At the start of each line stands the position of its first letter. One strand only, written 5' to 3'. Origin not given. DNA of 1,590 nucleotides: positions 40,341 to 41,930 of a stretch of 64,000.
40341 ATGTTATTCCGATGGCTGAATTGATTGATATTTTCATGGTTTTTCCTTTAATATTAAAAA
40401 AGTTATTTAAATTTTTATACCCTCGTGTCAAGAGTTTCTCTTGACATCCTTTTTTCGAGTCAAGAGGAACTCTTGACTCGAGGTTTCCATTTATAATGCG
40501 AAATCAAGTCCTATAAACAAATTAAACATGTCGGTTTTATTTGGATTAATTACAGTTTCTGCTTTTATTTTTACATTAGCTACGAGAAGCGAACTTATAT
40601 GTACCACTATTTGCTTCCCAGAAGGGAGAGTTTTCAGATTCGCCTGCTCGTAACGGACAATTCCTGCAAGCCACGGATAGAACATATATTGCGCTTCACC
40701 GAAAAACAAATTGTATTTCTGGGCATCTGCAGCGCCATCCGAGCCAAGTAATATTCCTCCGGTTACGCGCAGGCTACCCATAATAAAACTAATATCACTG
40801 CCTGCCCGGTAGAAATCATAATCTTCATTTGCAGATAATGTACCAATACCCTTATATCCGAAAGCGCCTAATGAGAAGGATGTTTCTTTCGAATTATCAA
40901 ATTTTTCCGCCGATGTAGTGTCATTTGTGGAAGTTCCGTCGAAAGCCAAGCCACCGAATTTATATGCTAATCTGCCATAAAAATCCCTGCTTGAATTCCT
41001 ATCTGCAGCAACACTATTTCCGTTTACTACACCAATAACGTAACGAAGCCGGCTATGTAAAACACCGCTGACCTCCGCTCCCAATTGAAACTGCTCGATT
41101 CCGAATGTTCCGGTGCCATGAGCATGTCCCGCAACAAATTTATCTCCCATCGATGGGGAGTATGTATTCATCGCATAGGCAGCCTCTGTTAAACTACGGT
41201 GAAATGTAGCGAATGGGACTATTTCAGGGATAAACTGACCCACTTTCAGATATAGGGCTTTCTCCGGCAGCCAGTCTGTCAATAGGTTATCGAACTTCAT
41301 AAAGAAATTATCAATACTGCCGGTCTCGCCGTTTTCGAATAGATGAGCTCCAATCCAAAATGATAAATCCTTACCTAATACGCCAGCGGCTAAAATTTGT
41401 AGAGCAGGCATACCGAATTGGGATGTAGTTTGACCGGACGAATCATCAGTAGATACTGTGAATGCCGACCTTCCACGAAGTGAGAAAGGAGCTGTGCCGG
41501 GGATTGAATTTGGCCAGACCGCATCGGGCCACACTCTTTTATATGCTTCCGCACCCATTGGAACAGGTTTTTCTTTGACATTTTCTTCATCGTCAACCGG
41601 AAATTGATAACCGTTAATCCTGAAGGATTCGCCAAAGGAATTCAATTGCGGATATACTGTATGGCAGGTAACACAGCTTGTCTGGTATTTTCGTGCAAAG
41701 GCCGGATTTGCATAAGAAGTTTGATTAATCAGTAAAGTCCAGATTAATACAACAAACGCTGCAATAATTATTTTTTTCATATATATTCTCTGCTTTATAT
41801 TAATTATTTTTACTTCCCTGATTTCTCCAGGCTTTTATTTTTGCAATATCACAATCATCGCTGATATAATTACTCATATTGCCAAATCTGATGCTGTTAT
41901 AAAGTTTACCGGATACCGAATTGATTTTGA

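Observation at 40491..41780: Cyc2-like fused cytochrome c-porin in the copper/redox cluster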

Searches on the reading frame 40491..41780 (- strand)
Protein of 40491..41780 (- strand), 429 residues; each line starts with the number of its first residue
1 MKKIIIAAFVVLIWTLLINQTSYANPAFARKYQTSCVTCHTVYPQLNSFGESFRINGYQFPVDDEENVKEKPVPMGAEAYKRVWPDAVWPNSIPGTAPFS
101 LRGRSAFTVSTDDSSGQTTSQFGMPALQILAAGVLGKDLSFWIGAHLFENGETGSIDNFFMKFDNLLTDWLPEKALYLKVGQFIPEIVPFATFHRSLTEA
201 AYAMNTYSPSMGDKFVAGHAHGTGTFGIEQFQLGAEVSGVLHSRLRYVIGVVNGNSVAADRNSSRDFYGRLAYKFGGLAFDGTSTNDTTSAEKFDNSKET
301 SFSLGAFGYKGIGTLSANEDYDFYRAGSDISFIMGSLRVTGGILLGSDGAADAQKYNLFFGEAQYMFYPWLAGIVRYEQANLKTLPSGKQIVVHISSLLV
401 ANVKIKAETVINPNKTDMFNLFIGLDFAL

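Call 3: search_protein_families(library=pfam, proteins=[window:40491-41780:-], max_evalue=0.1)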
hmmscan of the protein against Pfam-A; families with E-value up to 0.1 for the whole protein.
window:40491-41780:- (429 aa): 1 family
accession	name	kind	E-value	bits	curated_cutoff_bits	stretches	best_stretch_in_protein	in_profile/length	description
PF07396.17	Porin_O_P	-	0.026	14.2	20.9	1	108-185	13-90/370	Phosphate-selective porin O and P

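Call 4: search_protein_families(library=ncbifam, proteins=[window:40491-41780:-], max_evalue=0.1)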
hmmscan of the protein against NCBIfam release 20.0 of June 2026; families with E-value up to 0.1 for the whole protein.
window:40491-41780:- (429 aa): 1 family
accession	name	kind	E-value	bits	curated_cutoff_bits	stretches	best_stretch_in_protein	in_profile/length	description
TIGR02738.1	TrbB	equivalog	0.0059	16.3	132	1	32-86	58-113/153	type-F conjugative transfer system pilin assembly thiol-disulfide isomerase TrbB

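Call 5: find_homologous_proteins(query=window:40491-41780:-, max_evalue=0.001)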
Query window:40491-41780:- (429 aa): 501 proteins with E <= 0.001 among 8000 candidates; the best 120 are listed.
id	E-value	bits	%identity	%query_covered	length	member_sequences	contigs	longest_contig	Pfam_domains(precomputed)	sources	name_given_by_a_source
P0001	1.8e-289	977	100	100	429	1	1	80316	-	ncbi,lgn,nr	ncbi:MAG: hypothetical protein HW421_1543 [Ignavibacteria bacterium]|nr:hypothetical protein [Ignavi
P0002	2.2e-196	671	66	100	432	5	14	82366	-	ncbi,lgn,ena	-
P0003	1.0e-193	662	66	100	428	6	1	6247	-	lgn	-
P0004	3.7e-191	654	66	100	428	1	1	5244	-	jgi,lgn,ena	-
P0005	5.4e-189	647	66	100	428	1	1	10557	-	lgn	-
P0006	1.2e-187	642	65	100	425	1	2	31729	-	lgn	-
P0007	1.2e-182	626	63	96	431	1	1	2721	-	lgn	-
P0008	2.0e-174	599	68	87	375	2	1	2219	-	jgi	jgi:hypothetical protein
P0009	8.6e-169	580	60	98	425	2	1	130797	-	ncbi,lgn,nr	ncbi:MAG: hypothetical protein HY951_01135 [Bacteroidia bacterium]|nr:hypothetical protein [Bacteroi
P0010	2.5e-165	569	59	100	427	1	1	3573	-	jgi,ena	-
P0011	4.0e-165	568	58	98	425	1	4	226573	-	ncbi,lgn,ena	ncbi:MAG: hypothetical protein WCO63_09205 [Bacteroidota bacterium]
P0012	2.3e-164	565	60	100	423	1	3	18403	-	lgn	-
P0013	9.4e-164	563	57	100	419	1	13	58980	-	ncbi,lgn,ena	-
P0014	1.3e-163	563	57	100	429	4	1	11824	-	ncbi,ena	-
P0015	2.1e-163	562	57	100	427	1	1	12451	-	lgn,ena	-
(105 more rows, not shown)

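Call 6: search_solved_structures(query=window:40491-41780:-, max_evalue=10)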
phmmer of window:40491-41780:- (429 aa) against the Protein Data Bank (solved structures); distinct sequences matched with E-value up to 10: 1.
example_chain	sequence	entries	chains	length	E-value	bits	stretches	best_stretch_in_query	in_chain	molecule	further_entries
5h3h_A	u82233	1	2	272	0.58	12.2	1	304-364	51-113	Abhydrolase domain-containing protein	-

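Call 17: predict_structure(alignment_id=A1)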
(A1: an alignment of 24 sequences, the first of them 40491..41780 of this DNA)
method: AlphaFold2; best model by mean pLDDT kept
length: 429 residues; sequences in the alignment: 24
mean_pLDDT: 68.4   pTM: 0.70
mean pLDDT of the five models: 68.4, 67.4, 65.2, 64.5, 62.0
residues with pLDDT >= 90: 45; 70-90: 207; 50-70: 67; < 50: 110
segments of 3 or more residues with pLDDT < 50: 18-48, 50-85, 87-97, 189-196, 219-224, 256-262, 287-297
pLDDT, mean of each block of 10 residues (from residue 1): 78 58 27 37 46 35 35 39 46 50 82 76 80 65 74 72 75 73 69 55 80 68 50 79 84 60 74 81 53 49 89 76 89 84 90 89 79 89 85 82 80 81 80
secondary structure, 60 per line:
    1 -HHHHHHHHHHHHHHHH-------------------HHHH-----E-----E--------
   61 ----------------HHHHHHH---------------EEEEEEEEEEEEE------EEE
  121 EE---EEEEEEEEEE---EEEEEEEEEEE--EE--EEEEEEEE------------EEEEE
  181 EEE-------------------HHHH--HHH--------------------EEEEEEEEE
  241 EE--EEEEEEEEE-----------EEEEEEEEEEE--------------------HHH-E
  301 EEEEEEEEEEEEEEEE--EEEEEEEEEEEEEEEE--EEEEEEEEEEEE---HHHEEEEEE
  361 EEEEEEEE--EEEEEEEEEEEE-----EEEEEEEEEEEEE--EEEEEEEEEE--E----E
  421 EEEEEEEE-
elements in order: H2-17 H37-40 H77-83 E99-111 E118-122 E126-135 E139-149 E156-163 E176-183 H203-206 E232-242 E245-253 E265-275 E300-316 E319-334 E337-348 E355-368 E371-382 E388-400 E403-412 E420-428

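Call 20: find_related_loci(query=A1, collection=genome_contigs, flank=10000)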
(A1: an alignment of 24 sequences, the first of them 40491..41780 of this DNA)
Query A1 (429 aa) in genome_contigs; peptide patterns used: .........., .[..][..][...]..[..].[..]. (x = any residue, [..] = any of these).
599 stretches matched a pattern (row limit reached: there are more); 579 encode a relative of the query (tblastn E <= 1e-3); the best 80 are kept; 80 distinct loci.
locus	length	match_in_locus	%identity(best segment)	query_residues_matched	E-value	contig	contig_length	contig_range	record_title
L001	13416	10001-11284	68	1-429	0e+0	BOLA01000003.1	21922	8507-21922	Patescibacteria group bacterium BroJett037 DNA, sequence3, whole genome shotgun sequence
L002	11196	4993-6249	57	1-429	1e-169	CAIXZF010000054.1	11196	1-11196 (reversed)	MAG: uncultured Bacteroidales bacterium isolate Ja_bin-4767 genome assembly, contig: bin-4767:054/117, whole genome shot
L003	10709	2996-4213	55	15-429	3e-156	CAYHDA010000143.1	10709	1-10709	MAG TPA_asm: uncultured Mariniphaga sp. isolate ERP119702_co1_116 genome assembly, contig: NODE_8116_length_10709_cov_5.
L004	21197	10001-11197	52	24-429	2e-143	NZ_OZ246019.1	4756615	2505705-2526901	MAG: Marinifilum sp. isolate 2e2f0af6-6352-4b82-930b-c4df64eacec3 chromosome 1, complete sequence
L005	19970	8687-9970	49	1-429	4e-138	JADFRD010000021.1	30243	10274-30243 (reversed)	MAG: Candidatus Neomarinimicrobiota bacterium isolate B83T3L11 B83T3L11_NODE1068, whole genome shotgun sequence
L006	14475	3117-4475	40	1-429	1e-108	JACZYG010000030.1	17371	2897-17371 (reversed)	MAG: Candidatus Neomarinimicrobiota bacterium isolate B25T3L8 B25T3L8_NODE793, whole genome shotgun sequence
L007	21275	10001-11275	44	4-429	3e-108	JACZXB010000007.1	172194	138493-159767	MAG: Candidatus Zixiibacteriota bacterium isolate B22T1B11 B22T1B11_NODE17, whole genome shotgun sequence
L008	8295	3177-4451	43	4-429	9e-107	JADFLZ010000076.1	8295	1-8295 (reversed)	MAG: Candidatus Zixiibacteriota bacterium isolate B55T3L14 B55T3L14_NODE7586, whole genome shotgun sequence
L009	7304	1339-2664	40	1-429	5e-100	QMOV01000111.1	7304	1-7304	MAG: Bacteroidetes bacterium isolate B1_G11 B1_Guay11_scaffold_02132, whole genome shotgun sequence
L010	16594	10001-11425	43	1-428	3e-108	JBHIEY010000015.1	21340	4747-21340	MAG: Fidelibacterota bacterium isolate b2.sp1_bin.7 NODE_546_length_21340_cov_4.154898, whole genome shotgun sequence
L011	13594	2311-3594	38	1-429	7e-91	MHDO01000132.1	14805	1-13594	MAG: Nitrospinae bacterium RIFCSPLOWO2_12_39_16 rifcsplowo2_12_sub10_scaffold_682, whole genome shotgun sequence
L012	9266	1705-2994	37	2-429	3e-84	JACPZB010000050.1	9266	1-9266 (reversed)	MAG: Deltaproteobacteria bacterium isolate NC_groundwater_878_Pr1_S2p5_43_21 Montesol18_S2p5_coassembly_scaffold_398510,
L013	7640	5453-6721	36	3-429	6e-84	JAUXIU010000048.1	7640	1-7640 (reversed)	MAG: Deltaproteobacteria bacterium isolate CSMAG_3064 CSMAG_3064_k127_4602399_length_7640_cov_167.0000, whole genome sho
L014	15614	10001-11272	40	1-429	2e-80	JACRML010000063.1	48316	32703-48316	MAG: Deltaproteobacteria bacterium isolate NC_groundwater_1906_Pr3_S2p5_42_12 SR2-18-S2p5_coassembly_scaffold_194298, wh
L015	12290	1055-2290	37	1-412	1e-79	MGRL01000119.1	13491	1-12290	MAG: Deltaproteobacteria bacterium RIFCSPHIGHO2_02_FULL_43_33 rifcsphigho2_02_scaffold_8817, whole genome shotgun sequen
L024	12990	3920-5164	35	1-417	1e-67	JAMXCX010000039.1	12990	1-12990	MAG: Candidatus Omnitrophota bacterium isolate MohnsGC05_bin006 NODE_39_length_12990_cov_12.371021, whole genome shotgun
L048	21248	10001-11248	35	1-418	7e-62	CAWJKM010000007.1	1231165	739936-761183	MAG: Ignavibacteriota bacterium isolate MFD05942.bin.1.94 genome assembly, contig: contig_3660, whole genome shotgun seq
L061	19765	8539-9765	34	4-413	4e-66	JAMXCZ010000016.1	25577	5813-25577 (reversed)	MAG: Candidatus Omnitrophota bacterium isolate MohnsGC05_bin046 NODE_16_length_25577_cov_9.033176, whole genome shotgun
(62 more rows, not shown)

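Call 33: search_dna_similar(query=window:40491-41780:-, collection=plasmids, mode=protein, max_evalue=0.01, max_rows=40, rows=spread)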
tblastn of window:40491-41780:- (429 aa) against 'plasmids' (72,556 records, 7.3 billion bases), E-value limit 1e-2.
Records with a match: 6; places in all: 6; records where one place covers at least 80% of the query: 0.
Best place of each record, by identity: <60% 6.
By first word of the organism name: Ralstonia 4; Paraburkholderia 1; Methylocystis 1.
By predicted mobility (MOB-suite, as given by PLSDB): non-mobilizable 4; mobilizable 2.
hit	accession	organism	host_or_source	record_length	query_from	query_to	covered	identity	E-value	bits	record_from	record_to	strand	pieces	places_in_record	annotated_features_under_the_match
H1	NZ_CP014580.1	Paraburkholderia phytofirmans OLGA172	-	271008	5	79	17%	33.8%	7e-3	47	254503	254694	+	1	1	none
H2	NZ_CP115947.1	Ralstonia solanacearum MolK2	Musa sp.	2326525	2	60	14%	40.7%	1e-4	52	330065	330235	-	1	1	record has no annotation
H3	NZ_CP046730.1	Ralstonia syzygii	tobacco,cell culture,leaf veins ...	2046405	11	58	11%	43.1%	2e-5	55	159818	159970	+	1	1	none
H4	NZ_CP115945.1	Ralstonia syzygii R24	Syzygium aromaticum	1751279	12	58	11%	42.0%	8e-5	53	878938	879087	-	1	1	none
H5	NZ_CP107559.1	Methylocystis sp. MJC1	whole organism,Alpine Peat Bogs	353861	24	58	8%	51.4%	1e-3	49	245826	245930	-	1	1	hypothetical protein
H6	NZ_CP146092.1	Ralstonia sp. RRA.1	-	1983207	23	58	8%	50.0%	2e-4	52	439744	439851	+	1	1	none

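Call 34: search_solved_structures(query=A1, max_evalue=10, show_alignments=1)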
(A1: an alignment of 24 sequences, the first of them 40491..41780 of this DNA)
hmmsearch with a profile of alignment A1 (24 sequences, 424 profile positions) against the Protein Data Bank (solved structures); distinct sequences matched with E-value up to 10: 2.
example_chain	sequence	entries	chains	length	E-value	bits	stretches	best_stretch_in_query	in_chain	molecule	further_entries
3nyb_A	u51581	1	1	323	1.3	10.9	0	71-105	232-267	Poly(A) RNA polymerase protein 2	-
1ofw_A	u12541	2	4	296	7.6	8.4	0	33-70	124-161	NINE-HEME CYTOCHROME C | NINE HEME CYTOCHROME C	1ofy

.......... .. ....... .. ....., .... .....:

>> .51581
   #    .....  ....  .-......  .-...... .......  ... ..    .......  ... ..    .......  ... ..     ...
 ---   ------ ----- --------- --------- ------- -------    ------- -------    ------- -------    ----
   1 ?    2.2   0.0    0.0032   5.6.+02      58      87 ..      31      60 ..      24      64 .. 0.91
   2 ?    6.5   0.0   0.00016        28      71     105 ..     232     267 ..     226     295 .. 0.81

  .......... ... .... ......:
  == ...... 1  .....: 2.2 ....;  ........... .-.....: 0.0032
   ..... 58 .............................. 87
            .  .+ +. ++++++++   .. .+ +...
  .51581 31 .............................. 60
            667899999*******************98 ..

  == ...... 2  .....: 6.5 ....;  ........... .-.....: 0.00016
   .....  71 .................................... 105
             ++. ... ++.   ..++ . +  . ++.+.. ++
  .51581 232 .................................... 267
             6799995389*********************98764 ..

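Call 35: get_annotated_region(hit=H3, flank=4000)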
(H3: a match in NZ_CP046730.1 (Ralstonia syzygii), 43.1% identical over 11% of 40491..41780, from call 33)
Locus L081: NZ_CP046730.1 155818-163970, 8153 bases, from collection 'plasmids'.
description: Ralstonia syzygii strain LLRS-1 plasmid pLLRS-1, complete sequence
organism: Ralstonia syzygii (NCBI taxid 28097)
taxonomy: Bacteria; Pseudomonadota; Betaproteobacteria; Burkholderiales; Burkholderiaceae; Ralstonia; Ralstonia syzygii
host: -; source: tobacco,cell culture,leaf veins (vascular strands); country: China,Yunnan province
typing (MOB-suite, as given by PLSDB): mobilizable; relaxase MOBP
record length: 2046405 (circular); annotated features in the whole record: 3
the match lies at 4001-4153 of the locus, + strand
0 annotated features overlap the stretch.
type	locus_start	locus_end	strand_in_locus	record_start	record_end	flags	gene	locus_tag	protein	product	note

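Call 36: get_annotated_region(hit=H5, flank=4000)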
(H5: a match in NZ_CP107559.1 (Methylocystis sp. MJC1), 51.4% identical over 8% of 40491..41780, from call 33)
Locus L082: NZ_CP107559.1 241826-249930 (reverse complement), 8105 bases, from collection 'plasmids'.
description: Methylocystis sp. MJC1 plasmid unnamed1, complete sequence
organism: Methylocystis sp. MJC1 (NCBI taxid 2654282)
taxonomy: Bacteria; Pseudomonadota; Alphaproteobacteria; Hyphomicrobiales; Methylocystaceae; Methylocystis; Methylocystis sp. MJC1
host: -; source: whole organism,Alpine Peat Bogs; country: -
typing (MOB-suite, as given by PLSDB): non-mobilizable
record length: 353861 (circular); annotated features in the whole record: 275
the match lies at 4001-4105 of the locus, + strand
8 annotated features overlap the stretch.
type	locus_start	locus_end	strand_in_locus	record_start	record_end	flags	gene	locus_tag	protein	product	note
CDS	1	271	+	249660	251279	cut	-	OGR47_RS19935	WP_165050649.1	IS66 family transposase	-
CDS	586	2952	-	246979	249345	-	-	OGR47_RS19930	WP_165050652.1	autotransporter outer membrane beta-barrel domain-containing protein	-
CDS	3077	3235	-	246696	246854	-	-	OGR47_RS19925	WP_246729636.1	hypothetical protein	-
CDS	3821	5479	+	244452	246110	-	-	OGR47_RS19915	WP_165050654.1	hypothetical protein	-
CDS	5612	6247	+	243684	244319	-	-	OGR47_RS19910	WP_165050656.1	c-type cytochrome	-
CDS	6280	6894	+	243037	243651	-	-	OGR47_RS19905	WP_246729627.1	c-type cytochrome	-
CDS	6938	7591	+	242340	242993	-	-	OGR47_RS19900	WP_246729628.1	c-type cytochrome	-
CDS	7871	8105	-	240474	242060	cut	-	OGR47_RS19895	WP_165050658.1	B12-binding domain-containing radical SAM protein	-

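Call 37: get_annotated_region(hit=H1, flank=4000)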
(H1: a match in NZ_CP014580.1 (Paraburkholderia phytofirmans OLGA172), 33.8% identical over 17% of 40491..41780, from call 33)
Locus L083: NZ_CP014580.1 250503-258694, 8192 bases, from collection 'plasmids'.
description: Paraburkholderia phytofirmans OLGA172 plasmid pOLGA1, complete sequence
organism: Paraburkholderia phytofirmans OLGA172 (NCBI taxid 1417228)
taxonomy: Bacteria; Pseudomonadota; Betaproteobacteria; Burkholderiales; Burkholderiaceae; Paraburkholderia; Paraburkholderia phytofirmans; Paraburkholderia phytofirmans OLGA172
host: -; source: -; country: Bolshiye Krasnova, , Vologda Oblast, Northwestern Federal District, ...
typing (MOB-suite, as given by PLSDB): non-mobilizable; replicon rep_cluster_186
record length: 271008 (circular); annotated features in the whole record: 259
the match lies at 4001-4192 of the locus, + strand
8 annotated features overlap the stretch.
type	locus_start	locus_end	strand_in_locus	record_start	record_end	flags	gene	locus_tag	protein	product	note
CDS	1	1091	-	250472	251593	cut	-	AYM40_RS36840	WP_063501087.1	winged helix-turn-helix domain-containing protein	-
CDS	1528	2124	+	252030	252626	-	-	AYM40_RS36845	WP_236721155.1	c-type cytochrome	-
CDS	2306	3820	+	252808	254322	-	-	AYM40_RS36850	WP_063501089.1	ArsR family transcriptional regulator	GO:0006355 - regulation of DNA-templated transcription [Evidence IEA]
CDS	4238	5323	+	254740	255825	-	-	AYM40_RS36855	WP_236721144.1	cytochrome C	-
CDS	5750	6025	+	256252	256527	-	-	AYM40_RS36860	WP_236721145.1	hypothetical protein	-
CDS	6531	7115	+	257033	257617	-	-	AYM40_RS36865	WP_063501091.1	hemerythrin domain-containing protein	-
CDS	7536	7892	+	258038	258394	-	-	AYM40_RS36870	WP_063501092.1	STAS/SEC14 domain-containing protein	-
CDS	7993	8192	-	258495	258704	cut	-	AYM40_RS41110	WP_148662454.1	hypothetical protein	-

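Call 47: fold_search(model_id=the predicted structure, library=pdb)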
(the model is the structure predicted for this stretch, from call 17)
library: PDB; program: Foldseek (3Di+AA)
matches with E <= 10: 840; with E <= 0.001: 218
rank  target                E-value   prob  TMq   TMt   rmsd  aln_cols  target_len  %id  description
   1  9j9p                  2.5e-11  1.00  0.51  0.63   5.7       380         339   10  artificial mononuclear Zn-bound metalloprotein 3 (M3:Zn) (released 2025-07-02)
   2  4kr8_C                4.6e-11  1.00  0.50  0.61   6.6       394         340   11  Salmonella typhi OmpF complex with Daunomycin (released 2014-05-28)
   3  7fdy_A                7.5e-11  1.00  0.49  0.61   6.3       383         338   10  Structure of OmpF1 (released 2022-11-16)
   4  5nup_A                1.1e-10  1.00  0.47  0.56   6.5       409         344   12  Structural basis for maintenance of bacterial outer membrane lipid asymmetry (released 2017-10-25)
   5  4kr8_B                1.2e-10  1.00  0.50  0.62   5.9       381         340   12  Salmonella typhi OmpF complex with Daunomycin (released 2014-05-28)
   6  5o77                  1.4e-10  1.00  0.47  0.59   6.7       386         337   12  Klebsiella pneumoniae OmpK35 (released 2018-06-20)
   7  7fdy_B                1.8e-10  1.00  0.52  0.64   5.5       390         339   11  Structure of OmpF1 (released 2022-11-16)
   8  7q3t_A                1.9e-10  1.00  0.48  0.58   6.2       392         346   13  Crystal structure of the OmpK36 D insertion chimera from Klebsiella pneumonia (released 2022-07-06)
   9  6ehb_C                1.9e-10  1.00  0.44  0.56   7.4       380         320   13  OmpU, an outer membrane protein, of Vibrio cholerae (released 2018-04-25)
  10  7pzf_A                2.0e-10  1.00  0.46  0.55   6.7       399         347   13  Crystal structure of the OmpK36 TD insertion chimera from Klebsiella pneumonia (released 2022-07-06)
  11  8pyz_E                2.1e-10  1.00  0.46  0.56   6.8       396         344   11  Structure of Ompk36GD from Klebsiella pneumonia, solved at wavelength 4.13 A (released 2023-10-25)
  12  5fvn_A                2.1e-10  1.00  0.46  0.56   6.7       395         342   13  X-ray crystal structure of Enterobacter cloacae OmpE36 porin. (released 2016-08-10)
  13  6rck_A                2.1e-10  1.00  0.46  0.56   6.6       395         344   12  Crystal structure of the OmpK36 GD insertion chimera from Klebsiella pneumonia (released 2019-09-11)
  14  1hxt                  2.5e-10  1.00  0.50  0.61   6.1       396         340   11  OMPF PORIN MUTANT NQAAA (released 2001-06-06)
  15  4kr4_B                2.5e-10  1.00  0.49  0.60   6.2       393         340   12  Salmonella typhi OmpF complex with Ampicillin (released 2014-05-28)
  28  2o4v_A                5.9e-10  1.00  0.50  0.52   7.5       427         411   13  An arginine ladder in OprP mediates phosphate specific transfer across the outer membrane (released 2006-12-26)
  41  4rjw                  9.5e-10  1.00  0.49  0.49   7.8       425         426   14  Crystal structure of Pseudomonas aeruginosa OprO (released 2015-10-21)
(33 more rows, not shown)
